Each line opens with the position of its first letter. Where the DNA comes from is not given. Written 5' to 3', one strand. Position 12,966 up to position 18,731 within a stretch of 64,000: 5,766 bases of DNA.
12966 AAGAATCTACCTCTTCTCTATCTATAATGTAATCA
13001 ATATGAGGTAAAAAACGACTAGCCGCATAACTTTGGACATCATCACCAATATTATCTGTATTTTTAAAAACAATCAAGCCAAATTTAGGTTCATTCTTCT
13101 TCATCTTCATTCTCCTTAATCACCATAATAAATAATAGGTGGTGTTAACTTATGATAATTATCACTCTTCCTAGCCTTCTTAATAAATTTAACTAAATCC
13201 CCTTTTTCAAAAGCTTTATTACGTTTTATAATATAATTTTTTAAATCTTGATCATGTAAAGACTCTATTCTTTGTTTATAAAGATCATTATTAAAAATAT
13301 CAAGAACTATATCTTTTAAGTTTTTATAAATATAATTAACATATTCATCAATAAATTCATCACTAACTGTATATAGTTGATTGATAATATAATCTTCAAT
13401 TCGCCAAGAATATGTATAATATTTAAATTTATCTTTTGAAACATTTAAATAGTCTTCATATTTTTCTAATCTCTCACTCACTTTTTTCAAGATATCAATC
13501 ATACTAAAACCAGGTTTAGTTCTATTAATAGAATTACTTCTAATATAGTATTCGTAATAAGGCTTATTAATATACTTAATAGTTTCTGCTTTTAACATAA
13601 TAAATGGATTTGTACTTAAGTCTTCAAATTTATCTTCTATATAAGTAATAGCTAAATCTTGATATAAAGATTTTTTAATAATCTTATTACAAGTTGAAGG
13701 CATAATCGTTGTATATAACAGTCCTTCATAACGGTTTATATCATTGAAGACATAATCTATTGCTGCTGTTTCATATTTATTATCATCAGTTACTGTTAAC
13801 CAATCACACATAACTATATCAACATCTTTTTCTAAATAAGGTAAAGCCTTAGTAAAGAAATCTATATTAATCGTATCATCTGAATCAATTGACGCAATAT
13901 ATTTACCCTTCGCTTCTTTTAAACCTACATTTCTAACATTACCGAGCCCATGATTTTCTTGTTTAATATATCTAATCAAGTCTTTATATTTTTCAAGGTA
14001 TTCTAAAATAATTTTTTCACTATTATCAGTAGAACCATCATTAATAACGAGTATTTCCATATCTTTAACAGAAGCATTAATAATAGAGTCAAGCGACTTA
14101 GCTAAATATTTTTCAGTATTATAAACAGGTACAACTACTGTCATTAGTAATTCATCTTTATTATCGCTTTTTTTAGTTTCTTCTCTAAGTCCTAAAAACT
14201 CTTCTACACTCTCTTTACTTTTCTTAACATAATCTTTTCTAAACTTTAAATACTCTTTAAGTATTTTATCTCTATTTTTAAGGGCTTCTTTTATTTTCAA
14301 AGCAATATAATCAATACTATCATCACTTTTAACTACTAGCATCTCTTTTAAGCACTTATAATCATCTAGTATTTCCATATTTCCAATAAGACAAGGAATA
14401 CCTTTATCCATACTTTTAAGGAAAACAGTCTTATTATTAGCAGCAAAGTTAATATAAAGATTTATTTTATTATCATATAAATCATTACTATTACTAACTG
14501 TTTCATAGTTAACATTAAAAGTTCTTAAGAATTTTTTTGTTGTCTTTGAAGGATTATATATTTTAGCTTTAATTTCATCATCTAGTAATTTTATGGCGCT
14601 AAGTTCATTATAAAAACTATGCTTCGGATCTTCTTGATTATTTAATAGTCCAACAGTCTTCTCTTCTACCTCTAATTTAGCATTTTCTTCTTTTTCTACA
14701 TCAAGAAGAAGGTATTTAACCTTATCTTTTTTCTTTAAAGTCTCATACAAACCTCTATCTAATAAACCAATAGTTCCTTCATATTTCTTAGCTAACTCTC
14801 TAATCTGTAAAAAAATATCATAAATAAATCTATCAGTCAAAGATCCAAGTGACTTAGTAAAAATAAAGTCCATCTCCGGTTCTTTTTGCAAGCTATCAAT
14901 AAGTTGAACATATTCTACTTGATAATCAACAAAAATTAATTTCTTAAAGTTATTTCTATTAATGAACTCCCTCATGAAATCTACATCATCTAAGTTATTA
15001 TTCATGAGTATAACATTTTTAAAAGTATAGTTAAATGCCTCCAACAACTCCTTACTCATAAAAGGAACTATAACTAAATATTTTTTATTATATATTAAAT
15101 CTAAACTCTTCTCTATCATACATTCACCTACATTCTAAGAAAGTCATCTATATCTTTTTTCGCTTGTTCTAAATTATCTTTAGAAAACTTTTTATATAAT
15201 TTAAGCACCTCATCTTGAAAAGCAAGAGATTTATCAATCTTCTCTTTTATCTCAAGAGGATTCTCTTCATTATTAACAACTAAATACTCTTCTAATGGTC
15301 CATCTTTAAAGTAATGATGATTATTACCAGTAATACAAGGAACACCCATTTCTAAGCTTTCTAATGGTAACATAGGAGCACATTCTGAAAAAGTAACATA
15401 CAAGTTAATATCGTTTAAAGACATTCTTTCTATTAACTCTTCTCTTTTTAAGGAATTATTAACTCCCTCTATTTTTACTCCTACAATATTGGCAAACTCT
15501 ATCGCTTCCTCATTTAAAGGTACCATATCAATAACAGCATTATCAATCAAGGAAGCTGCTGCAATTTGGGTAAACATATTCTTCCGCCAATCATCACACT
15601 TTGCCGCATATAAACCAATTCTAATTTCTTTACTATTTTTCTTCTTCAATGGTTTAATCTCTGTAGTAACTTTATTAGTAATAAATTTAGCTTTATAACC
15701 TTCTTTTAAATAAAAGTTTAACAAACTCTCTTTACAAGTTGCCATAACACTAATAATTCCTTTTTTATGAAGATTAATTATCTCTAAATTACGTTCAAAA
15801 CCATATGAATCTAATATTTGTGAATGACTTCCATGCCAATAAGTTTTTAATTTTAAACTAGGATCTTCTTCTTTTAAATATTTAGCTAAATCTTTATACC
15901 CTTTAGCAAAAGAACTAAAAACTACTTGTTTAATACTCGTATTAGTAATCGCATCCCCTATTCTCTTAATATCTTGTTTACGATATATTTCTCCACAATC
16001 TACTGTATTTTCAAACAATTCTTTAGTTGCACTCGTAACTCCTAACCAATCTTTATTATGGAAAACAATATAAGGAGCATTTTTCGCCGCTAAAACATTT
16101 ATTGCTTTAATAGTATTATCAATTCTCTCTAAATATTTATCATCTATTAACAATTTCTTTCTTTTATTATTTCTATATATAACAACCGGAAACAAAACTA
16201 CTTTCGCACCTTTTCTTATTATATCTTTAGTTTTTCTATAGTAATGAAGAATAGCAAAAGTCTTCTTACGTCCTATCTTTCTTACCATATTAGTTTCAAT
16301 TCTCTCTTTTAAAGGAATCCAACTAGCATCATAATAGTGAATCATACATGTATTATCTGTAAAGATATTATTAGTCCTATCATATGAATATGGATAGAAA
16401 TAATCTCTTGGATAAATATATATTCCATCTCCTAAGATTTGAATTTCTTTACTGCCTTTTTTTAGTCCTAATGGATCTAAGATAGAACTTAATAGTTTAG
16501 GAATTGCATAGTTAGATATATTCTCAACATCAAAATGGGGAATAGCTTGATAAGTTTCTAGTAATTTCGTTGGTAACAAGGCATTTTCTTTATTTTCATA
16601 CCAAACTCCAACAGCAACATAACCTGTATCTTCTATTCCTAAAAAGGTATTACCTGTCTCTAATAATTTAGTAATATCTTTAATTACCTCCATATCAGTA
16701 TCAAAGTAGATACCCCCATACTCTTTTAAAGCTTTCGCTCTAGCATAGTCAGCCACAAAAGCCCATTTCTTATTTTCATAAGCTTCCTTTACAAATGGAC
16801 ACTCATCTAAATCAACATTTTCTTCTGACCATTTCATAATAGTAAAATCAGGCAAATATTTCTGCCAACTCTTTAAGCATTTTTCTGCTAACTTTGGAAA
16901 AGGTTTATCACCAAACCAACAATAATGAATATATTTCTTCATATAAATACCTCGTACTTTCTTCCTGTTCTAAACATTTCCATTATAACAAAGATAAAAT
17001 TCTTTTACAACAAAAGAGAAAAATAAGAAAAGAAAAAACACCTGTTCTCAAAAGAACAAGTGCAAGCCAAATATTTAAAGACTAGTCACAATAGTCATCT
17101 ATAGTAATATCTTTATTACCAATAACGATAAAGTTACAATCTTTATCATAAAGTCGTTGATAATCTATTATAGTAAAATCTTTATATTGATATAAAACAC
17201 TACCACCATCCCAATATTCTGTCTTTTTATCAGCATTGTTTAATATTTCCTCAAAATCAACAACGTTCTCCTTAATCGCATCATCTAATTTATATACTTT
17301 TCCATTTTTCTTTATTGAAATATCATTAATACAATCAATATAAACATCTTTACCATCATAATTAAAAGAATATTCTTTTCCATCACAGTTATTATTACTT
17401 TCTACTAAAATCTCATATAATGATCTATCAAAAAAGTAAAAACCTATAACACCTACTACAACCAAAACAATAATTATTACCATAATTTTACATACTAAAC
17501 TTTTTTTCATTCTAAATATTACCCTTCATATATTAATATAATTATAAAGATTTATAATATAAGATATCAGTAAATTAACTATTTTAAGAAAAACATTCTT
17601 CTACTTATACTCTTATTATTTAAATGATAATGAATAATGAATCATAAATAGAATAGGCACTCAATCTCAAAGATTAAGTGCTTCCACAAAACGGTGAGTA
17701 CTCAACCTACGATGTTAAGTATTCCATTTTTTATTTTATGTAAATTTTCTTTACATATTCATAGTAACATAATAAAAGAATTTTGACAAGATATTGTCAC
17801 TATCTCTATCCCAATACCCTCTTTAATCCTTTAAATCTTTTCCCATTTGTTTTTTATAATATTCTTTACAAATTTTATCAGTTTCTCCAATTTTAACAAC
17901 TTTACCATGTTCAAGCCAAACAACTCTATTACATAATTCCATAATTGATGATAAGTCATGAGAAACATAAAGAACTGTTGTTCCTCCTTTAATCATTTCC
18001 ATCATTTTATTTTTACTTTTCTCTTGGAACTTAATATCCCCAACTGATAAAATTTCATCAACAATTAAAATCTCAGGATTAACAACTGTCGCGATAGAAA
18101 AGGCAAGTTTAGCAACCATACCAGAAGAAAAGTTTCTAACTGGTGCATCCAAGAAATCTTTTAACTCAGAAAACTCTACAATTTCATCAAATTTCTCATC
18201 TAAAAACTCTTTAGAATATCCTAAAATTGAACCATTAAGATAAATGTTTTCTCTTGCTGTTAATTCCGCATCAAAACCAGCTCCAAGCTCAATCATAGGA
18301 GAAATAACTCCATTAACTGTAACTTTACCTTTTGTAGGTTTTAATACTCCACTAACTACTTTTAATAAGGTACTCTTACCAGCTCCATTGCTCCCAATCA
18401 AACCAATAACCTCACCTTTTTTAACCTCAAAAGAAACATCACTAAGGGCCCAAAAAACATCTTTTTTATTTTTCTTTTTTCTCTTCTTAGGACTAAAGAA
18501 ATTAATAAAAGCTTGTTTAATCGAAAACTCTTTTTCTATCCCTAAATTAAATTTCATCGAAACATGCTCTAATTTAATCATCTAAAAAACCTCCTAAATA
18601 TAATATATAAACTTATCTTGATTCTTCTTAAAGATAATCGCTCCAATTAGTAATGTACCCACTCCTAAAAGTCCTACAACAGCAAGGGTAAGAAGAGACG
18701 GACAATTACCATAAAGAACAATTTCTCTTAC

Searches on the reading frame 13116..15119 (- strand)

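Call 6: search_protein_families(library=pfam, proteins=[window:13116-15119:-])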
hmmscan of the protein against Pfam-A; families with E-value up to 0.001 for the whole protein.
window:13116-15119:- (667 aa): 2 families
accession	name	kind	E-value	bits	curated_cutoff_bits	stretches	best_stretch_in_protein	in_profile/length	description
PF00535.33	Glycos_transf_2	-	2.2e-33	116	23.3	1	327-488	1-166/168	Glycosyl transferase family 2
PF13641.12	Glyco_tranf_2_3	-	1.1e-09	39.1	27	1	327-438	4-121/230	Glycosyltransferase like family 2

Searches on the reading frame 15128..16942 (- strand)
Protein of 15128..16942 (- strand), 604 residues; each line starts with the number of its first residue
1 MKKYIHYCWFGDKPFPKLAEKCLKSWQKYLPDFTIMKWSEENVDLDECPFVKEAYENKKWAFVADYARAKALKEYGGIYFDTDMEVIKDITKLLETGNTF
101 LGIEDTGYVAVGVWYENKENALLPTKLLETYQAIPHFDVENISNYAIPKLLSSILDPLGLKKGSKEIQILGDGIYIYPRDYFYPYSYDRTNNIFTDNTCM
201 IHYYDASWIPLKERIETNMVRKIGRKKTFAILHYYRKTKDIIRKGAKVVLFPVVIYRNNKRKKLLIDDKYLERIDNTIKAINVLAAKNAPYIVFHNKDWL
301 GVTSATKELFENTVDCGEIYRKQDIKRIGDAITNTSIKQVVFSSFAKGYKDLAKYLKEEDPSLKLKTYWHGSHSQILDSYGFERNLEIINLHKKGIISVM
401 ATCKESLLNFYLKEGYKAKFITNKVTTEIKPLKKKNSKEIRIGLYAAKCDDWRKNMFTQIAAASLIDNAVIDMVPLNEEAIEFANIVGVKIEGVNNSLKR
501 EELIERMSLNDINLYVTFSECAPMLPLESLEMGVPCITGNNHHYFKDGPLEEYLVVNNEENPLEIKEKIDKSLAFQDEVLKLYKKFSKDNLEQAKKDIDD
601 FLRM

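Call 6: search_protein_families(library=pfam, proteins=[window:15128-16942:-])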
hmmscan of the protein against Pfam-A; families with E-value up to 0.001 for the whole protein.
window:15128-16942:- (604 aa): 3 families
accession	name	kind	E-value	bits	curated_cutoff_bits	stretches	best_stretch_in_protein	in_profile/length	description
PF04488.21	Gly_transf_sug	-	2.7e-14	54.1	23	1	18-94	3-87/93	Glycosyltransferase sugar-binding region containing DXD motif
PF05704.18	Caps_synth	-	5.6e-08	32.9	24.5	1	2-101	47-151/278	Capsular polysaccharide synthesis protein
PF12919.13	TcdA_TcdB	-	0.0002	21.2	23.6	0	61-84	171-194/382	TcdA/TcdB catalytic glycosyltransferase domain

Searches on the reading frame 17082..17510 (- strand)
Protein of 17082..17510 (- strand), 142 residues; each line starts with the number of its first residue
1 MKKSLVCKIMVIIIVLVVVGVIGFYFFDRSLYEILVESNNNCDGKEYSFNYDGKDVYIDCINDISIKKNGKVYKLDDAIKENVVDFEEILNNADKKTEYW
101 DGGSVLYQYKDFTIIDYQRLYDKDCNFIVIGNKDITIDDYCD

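Call 6: search_protein_families(library=pfam, proteins=[window:17082-17510:-])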
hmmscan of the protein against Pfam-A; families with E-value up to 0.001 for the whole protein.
window:17082-17510:- (142 aa): 0 families

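Call 22: search_protein_families(library=pfam, proteins=[window:17082-17510:-], max_evalue=10)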
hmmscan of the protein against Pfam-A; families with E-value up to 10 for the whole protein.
window:17082-17510:- (142 aa): 2 families
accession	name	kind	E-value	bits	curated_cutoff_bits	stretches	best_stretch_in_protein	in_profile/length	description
PF13314.11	DUF4083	-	0.0086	16.5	25.4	1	9-31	7-29/57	Domain of unknown function (DUF4083)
PF13150.11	TraL_transposon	-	0.017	15.3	27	1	9-34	28-53/86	Conjugative transposon protein TraL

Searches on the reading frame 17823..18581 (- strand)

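Call 6: search_protein_families(library=pfam, proteins=[window:17823-18581:-])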
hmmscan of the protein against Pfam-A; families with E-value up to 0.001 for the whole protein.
window:17823-18581:- (252 aa): 3 families
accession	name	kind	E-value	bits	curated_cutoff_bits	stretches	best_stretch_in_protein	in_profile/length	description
PF00005.33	ABC_tran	-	9.5e-23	81.8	25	1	46-177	1-135/137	ABC transporter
PF13304.12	AAA_21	-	5.4e-06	27.1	27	0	59-133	2-83/304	AAA domain, putative AbiEii toxin, Type IV TA system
PF13555.12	AAA_29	-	2.4e-05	24.4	27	1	50-90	16-55/61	P-loop containing region of AAA domain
